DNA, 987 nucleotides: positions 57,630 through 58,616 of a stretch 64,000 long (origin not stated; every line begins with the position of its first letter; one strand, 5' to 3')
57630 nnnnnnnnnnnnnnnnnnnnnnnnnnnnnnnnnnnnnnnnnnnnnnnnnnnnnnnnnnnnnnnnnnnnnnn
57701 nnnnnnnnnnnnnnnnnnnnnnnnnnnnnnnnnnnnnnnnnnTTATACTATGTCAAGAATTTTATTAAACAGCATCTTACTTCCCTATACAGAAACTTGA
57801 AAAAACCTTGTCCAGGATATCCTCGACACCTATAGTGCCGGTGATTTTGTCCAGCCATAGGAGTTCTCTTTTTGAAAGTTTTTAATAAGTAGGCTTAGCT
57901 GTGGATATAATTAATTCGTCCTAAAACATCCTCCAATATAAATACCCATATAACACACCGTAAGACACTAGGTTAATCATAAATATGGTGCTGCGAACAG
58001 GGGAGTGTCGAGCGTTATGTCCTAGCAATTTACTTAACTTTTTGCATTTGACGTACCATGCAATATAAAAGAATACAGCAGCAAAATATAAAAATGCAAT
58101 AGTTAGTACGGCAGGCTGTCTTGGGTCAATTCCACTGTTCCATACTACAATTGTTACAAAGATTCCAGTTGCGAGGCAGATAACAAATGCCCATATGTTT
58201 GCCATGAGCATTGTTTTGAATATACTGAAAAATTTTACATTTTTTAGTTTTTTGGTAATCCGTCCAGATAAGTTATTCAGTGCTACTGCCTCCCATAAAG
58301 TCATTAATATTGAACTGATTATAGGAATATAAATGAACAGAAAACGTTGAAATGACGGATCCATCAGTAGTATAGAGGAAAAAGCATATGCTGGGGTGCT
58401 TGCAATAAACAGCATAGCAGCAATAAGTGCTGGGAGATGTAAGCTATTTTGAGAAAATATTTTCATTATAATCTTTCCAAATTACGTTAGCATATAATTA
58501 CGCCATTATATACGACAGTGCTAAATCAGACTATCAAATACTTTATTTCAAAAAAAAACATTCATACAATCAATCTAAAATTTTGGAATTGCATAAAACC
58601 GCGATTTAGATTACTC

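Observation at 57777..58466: mnmE is reduced to its last 34 codons and its place is taken by an AT-rich membrane-protein gene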

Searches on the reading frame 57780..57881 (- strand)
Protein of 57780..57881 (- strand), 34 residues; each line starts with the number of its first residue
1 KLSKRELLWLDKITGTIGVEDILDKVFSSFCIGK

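Call 7: search_solved_structures(query=window:57780-57881:-, max_evalue=10, show_alignments=3)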
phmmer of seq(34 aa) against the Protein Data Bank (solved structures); distinct sequences matched with E-value up to 10: 4.
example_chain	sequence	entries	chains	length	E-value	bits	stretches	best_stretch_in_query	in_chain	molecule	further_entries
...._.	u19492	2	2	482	0.00031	23.8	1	5-34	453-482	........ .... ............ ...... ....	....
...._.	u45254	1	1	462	0.0085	19.5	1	10-34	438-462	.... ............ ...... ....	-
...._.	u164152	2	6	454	0.009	19.4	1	10-34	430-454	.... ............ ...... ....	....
3gee_A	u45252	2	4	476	0.021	18.4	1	7-34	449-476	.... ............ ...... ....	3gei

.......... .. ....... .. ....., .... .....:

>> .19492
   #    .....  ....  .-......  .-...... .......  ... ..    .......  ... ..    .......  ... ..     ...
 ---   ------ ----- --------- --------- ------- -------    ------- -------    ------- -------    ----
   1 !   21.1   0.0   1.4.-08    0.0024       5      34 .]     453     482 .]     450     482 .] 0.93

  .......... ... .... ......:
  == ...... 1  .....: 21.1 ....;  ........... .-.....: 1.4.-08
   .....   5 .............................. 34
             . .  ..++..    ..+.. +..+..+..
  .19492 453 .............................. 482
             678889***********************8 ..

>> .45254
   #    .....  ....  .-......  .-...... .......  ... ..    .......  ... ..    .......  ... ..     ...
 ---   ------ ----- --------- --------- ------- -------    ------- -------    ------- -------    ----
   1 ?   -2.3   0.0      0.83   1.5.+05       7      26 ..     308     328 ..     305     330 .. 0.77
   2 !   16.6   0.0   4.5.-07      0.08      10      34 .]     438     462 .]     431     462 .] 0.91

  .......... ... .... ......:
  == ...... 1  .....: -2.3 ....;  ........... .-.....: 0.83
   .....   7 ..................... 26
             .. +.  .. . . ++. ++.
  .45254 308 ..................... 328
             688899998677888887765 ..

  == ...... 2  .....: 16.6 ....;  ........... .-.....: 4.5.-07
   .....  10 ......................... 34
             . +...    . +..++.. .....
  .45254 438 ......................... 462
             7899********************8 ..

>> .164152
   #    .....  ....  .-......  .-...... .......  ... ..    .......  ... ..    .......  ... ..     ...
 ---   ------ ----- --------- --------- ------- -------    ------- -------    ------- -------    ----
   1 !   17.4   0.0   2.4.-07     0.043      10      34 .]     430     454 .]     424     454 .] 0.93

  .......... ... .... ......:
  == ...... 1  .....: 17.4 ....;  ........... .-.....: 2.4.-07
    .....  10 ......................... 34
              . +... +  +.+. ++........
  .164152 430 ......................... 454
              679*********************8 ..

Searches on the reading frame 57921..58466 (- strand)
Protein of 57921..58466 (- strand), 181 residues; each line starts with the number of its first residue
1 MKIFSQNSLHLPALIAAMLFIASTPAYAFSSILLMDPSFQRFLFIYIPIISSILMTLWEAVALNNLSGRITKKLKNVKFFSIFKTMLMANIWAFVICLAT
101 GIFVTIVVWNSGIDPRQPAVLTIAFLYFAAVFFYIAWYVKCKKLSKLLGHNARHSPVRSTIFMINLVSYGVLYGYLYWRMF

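Call 6: search_protein_families(library=pfam, proteins=[window:57921-58466:-], max_evalue=0.01)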
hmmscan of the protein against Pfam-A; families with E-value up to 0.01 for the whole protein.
window:57921-58466:- (181 aa): 0 families

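Call 8: find_encoding_contigs(protein=window:57921-58466:-, flank=10000, max_places=10)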
Protein window:57921-58466:- (181 aa): no gene with exactly this product is on record in the collection.

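Call 14: find_homologous_proteins(query=window:57921-58466:-, max_evalue=0.01)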
Query window:57921-58466:- (181 aa): 1 proteins with E <= 0.01 among 51 candidates.
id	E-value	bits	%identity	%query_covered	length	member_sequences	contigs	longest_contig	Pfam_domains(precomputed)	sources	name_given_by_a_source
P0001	3.0e-111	387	100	100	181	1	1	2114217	-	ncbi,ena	-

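Call 33: search_protein_families(library=pfam, proteins=[window:57921-58466:-], max_evalue=10)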
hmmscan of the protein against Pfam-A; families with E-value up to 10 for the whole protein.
window:57921-58466:- (181 aa): 2 families
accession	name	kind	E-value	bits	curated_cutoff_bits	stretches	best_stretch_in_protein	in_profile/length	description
PF11377.13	DUF3180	-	0.26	12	28.4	1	92-143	3-52/135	Protein of unknown function (DUF3180)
PF13567.11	DUF4131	-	2.5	8.2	31.6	1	91-143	5-54/165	Domain of unknown function (DUF4131)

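Call 34: search_protein_families(library=phrogs, proteins=[window:57921-58466:-], max_evalue=10)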
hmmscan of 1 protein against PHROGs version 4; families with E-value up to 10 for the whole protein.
window:57921-58466:- (181 aa): 3 families
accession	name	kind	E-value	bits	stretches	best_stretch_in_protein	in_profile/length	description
phrog_29953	-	unknown function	0.049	14.8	1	111-177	36-99/126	-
phrog_26727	-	moron, auxiliary metabolic gene and host takeover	0.41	11.7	1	43-88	16-61/151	membrane protein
phrog_19964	-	moron, auxiliary metabolic gene and host takeover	1.4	9.8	1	93-145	62-109/245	membrane protein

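Call 35: search_protein_families(library=padloc, proteins=[window:57921-58466:-], max_evalue=10)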
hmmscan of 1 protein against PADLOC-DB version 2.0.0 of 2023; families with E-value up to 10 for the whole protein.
window:57921-58466:- (181 aa): 0 families

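Call 37: search_protein_representatives(protein=window:57921-58466:-)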
Query: 181 residues. Proteins with E-value up to 0.001 (for the whole library): 19; up to 1e-10: 10; up to 1e-30: 1. The best 19 are listed.
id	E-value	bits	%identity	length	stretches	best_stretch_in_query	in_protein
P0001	9.4e-112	387.3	100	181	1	1-181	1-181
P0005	2.5e-20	89.6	40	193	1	16-179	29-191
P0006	6.4e-19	85.0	35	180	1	14-181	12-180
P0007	2.3e-15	73.4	34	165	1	19-181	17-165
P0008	9.3e-15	71.4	30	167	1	18-181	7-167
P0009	4.8e-13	65.8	30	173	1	18-181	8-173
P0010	9.1e-12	61.7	30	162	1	14-180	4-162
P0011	2.4e-11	60.3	27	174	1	12-179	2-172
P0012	2.4e-11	60.3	33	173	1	20-181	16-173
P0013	4.8e-11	59.3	31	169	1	16-181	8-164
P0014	3.0e-09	53.5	28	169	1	18-181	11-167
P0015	1.2e-07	48.2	30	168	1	18-176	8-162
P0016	1.4e-07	48.1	28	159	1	18-178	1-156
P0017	2.9e-07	47.0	36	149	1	25-181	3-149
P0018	8.1e-07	45.6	26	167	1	15-177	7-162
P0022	5.0e-04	36.5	25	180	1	12-152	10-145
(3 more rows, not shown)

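Call 39: find_encoding_contigs(protein=P0005, flank=8000, max_places=4)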
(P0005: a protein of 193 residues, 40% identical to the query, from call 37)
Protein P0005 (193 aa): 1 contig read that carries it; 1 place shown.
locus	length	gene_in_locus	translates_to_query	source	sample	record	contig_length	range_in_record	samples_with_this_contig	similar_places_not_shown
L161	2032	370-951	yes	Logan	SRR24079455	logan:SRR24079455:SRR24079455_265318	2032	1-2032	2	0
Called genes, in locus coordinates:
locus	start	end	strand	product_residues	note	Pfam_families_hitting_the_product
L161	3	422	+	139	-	?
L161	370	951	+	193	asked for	-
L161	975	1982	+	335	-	PF02401:LYTB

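Call 41: find_encoding_contigs(protein=P0006, flank=10000, max_places=4)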
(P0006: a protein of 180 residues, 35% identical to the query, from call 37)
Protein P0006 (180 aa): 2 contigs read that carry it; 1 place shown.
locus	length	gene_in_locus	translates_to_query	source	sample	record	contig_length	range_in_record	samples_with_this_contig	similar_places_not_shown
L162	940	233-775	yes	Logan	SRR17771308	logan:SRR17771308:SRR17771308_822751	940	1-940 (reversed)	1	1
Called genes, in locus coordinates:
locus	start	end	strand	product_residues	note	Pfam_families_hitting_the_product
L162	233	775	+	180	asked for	-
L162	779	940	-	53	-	?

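Call 42: find_encoding_contigs(protein=P0007, flank=10000, max_places=4)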
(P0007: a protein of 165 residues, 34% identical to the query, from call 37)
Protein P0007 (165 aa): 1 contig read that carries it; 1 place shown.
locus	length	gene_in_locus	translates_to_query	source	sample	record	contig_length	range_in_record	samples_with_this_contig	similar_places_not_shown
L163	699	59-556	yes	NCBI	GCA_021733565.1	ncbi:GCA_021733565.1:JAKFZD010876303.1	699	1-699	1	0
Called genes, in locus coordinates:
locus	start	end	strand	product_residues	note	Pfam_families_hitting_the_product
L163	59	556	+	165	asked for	-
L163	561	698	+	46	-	?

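Call 43: find_encoding_contigs(protein=P0008, flank=10000, max_places=4)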
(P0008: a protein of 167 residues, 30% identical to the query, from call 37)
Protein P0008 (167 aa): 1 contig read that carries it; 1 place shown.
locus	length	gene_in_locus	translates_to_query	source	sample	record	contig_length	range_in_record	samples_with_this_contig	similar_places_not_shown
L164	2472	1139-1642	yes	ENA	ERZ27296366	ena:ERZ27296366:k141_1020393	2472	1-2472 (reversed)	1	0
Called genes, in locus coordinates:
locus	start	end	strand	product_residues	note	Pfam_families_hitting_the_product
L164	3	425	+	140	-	?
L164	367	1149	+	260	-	PF03969:AFG1_ATPase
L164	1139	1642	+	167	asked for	-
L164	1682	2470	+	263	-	?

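Call 44: find_homologous_proteins(query=A1, max_evalue=0.001)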
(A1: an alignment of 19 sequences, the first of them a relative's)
Query A1 (19 sequences) (181 aa, profile of the alignment): 3 proteins with E <= 0.001 among 4600 candidates.
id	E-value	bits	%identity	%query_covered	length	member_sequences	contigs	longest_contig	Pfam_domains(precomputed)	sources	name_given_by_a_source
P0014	1.6e-51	192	25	76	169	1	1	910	-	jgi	jgi:NhaP-type Na+/H+ or K+/H+ antiporter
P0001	5.0e-49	184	100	100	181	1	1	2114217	-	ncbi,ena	-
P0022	2.7e-41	159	25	71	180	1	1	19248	-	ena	-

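Call 45: find_encoding_contigs(protein=P0022, flank=10000, max_places=3)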
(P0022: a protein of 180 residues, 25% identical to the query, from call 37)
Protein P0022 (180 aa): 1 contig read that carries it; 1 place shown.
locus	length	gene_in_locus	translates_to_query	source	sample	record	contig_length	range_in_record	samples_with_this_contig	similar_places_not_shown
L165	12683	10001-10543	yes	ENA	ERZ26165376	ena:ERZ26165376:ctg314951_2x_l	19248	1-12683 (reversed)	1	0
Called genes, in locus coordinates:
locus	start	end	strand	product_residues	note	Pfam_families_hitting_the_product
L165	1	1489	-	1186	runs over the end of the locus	PF02811:PHP, PF07733:DNA_pol3_alpha, PF17657:DNA_pol3_finger, PF14579:HHH_6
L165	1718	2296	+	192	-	-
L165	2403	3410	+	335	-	PF13641:Glyco_tranf_2_3 (weak), PF00535:Glycos_transf_2, PF10111:Glyco_tranf_2_2 (weak)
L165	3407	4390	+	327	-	PF03706:LPG_synthase_TM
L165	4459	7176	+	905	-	PF12796:Ank_2, PF13606:Ank_3 (faint), PF13637:Ank_4 (weak), PF13857:Ank_5 (weak), PF00023:Ank (weak), PF12796:Ank_2, PF13637:Ank_4 (weak)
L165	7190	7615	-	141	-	-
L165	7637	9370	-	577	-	-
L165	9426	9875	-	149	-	-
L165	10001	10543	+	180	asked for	-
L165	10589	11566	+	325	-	PF02401:LYTB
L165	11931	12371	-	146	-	PF00293:NUDIX, PF14815:NUDIX_4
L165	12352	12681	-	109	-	?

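Call 46: find_encoding_contigs(protein=P0009, flank=10000, max_places=3)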
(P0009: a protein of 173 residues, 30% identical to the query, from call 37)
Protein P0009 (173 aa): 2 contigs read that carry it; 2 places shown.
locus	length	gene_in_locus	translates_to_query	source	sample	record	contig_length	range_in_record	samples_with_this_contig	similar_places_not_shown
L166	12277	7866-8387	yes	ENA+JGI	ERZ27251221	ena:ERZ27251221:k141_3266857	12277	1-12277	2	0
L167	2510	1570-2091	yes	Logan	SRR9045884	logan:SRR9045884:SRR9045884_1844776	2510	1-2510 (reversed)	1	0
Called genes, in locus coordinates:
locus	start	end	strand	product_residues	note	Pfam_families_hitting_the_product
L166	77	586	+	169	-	PF00512:HisKA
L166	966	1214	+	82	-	-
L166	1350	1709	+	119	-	PF12680:SnoaL_2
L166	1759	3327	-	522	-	PF02142:MGS, PF01808:AICARFT_IMPCHas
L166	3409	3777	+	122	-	PF11969:DcpS_C, PF01230:HIT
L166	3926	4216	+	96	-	PF01022:HTH_5 (weak), PF12840:HTH_20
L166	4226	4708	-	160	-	PF00072:Response_reg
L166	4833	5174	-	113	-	-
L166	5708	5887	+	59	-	-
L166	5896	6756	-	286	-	PF02569:Pantoate_ligase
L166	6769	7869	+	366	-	PF03969:AFG1_ATPase, PF00308:Bac_DnaA (faint)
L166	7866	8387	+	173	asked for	-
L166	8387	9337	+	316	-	PF02401:LYTB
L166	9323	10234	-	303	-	PF02881:SRP54_N, PF13604:AAA_30 (weak), PF00448:SRP54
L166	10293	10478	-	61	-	-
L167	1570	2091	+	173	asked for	-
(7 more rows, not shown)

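Call 47: find_encoding_contigs(protein=P0010, flank=10000, max_places=3)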
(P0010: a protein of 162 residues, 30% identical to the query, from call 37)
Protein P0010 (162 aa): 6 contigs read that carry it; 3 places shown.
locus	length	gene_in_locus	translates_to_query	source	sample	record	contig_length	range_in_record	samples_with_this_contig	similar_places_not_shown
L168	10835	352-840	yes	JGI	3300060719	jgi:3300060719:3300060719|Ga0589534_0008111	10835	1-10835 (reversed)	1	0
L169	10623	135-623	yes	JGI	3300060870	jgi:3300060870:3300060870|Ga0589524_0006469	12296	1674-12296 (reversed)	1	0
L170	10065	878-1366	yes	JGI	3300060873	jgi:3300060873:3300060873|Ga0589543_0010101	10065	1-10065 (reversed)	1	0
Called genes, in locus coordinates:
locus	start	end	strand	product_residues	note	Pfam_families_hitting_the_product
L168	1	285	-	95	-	?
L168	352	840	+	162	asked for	-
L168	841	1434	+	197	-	PF12766:Pyridox_oxase_2 (weak), PF01243:PNPOx_N, PF10590:PNP_phzG_C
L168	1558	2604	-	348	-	PF00933:Glyco_hydro_3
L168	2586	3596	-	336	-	PF05036:SPOR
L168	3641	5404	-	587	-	PF03485:Arg_tRNA_synt_N, PF00750:tRNA-synt_1d, PF01406:tRNA-synt_1e (faint), PF09334:tRNA-synt_1g (faint), PF00133:tRNA-synt_1 (faint), PF01921:tRNA-synt_1f (weak), PF05746:DALR_1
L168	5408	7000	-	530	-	PF01921:tRNA-synt_1f, PF19269:Anticodon_2 (weak)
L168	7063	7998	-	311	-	PF13641:Glyco_tranf_2_3, PF00535:Glycos_transf_2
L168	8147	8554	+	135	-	PF00581:Rhodanese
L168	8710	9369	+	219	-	PF01634:HisG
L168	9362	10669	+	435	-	PF00815:Histidinol_dh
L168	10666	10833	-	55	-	?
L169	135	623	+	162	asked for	-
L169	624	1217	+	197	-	PF12766:Pyridox_oxase_2 (weak), PF01243:PNPOx_N, PF10590:PNP_phzG_C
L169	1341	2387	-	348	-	PF00933:Glyco_hydro_3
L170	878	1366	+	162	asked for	-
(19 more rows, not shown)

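Call 66: predict_structure(alignment_id=A1)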
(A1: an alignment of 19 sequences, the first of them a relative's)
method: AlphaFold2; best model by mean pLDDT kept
length: 181 residues; sequences in the alignment: 19
mean_pLDDT: 83.4   pTM: 0.73
mean pLDDT of the five models: 83.4, 82.5, 82.0, 81.9, 81.9
residues with pLDDT >= 90: 78; 70-90: 75; 50-70: 23; < 50: 5
segments of 3 or more residues with pLDDT < 50: 25-28
pLDDT, mean of each block of 10 residues (from residue 1): 59 76 51 70 87 95 87 86 96 92 85 77 88 95 91 85 95 86 73
secondary structure, 60 per line:
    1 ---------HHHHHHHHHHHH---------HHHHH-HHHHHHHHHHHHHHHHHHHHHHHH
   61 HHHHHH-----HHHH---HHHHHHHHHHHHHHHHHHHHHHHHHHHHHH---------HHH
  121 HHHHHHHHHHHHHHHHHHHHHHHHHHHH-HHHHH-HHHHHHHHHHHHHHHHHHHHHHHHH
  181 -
elements in order: H10-21 H31-35 H37-66 H72-75 H79-108 H118-148 H150-154 H156-180

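Call 69: fold_search(model_id=the predicted structure, library=pdb)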
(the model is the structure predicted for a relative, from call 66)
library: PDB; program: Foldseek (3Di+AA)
matches with E <= 10: 267; with E <= 0.001: 0
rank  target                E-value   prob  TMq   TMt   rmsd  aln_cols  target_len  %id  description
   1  8d9p                  6.5e-01  0.23  0.25  0.24  12.9       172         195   12  De Novo Photosynthetic Reaction Center Protein Equipped with Heme B and Mn(II) cations (released 2022-09-28)
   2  5vjs                  1.2e+00  0.14  0.23  0.22  12.4       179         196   10  De Novo Photosynthetic Reaction Center Protein Equipped with Heme B, a synthetic Zn porphyrin, and Zn(II) cations (released 2018-04-25)
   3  8h17                  1.6e+00  0.11  0.21  0.24  16.5       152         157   13  Crystal structure of the Globin domain of Thermosynechococcus elongatus BP-1 (released 2023-04-26)
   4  6wk3_D                1.7e+00  0.10  0.19  0.22  14.7       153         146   14  Engineered carbene transferase RmaNOD Q52V, putative nitric oxide dioxygenase from Rhodothermus marinus (released 2020-07-08)
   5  4f0u_B                2.0e+00  0.11  0.25  0.28  15.7       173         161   18  X-Ray Crystal Structure of Allophycocyanin from Synechococcus elongatus PCC 7942 (released 2013-03-06)
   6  9div_A                2.1e+00  0.21  0.27  0.34   8.7       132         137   15  The crystal structure of de novo designed ChuA binding protein C8 (released 2025-05-21)
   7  9e0h_A                2.4e+00  0.16  0.28  0.30   7.4       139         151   17  De novo calcium channel heptamer, CalC6_3 with DHR extensions. Off target multimerization state (released 2025-10-01)
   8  9v7j_AF               2.4e+00  0.06  0.19  0.21  15.7       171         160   11  Phycobilisome core from Gloeobacter violaceus PCC 7421 (released 2025-09-24)
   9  1gu9_H                2.6e+00  0.09  0.22  0.23  15.3       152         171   12  Crystal Structure of Mycobacterium tuberculosis Alkylperoxidase AhpD (released 2002-02-14)
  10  4etr_B                2.6e+00  0.08  0.20  0.26  18.0       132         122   11  X-ray structure of PA2169 from Pseudomonas aeruginosa (released 2013-01-09)
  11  5vl4                  2.6e+00  0.08  0.21  0.24  16.2       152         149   14  Accidental minimum contact crystal lattice formed by a redesigned protein oligomer (released 2018-05-23)
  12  9v7j_AL               2.6e+00  0.06  0.18  0.20  15.7       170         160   11  Phycobilisome core from Gloeobacter violaceus PCC 7421 (released 2025-09-24)
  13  5aqd_A                2.8e+00  0.08  0.23  0.25  17.4       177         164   10  Crystal structure of Phormidium Phycoerythrin at pH 8.5 (released 2016-06-29)
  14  5hjh_A                2.8e+00  0.06  0.19  0.19  16.2       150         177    8  Dps4 from Nostoc punctiforme in complex with Fe ions (released 2017-01-25)
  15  9div_G                2.9e+00  0.16  0.30  0.39   8.1       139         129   12  The crystal structure of de novo designed ChuA binding protein C8 (released 2025-05-21)
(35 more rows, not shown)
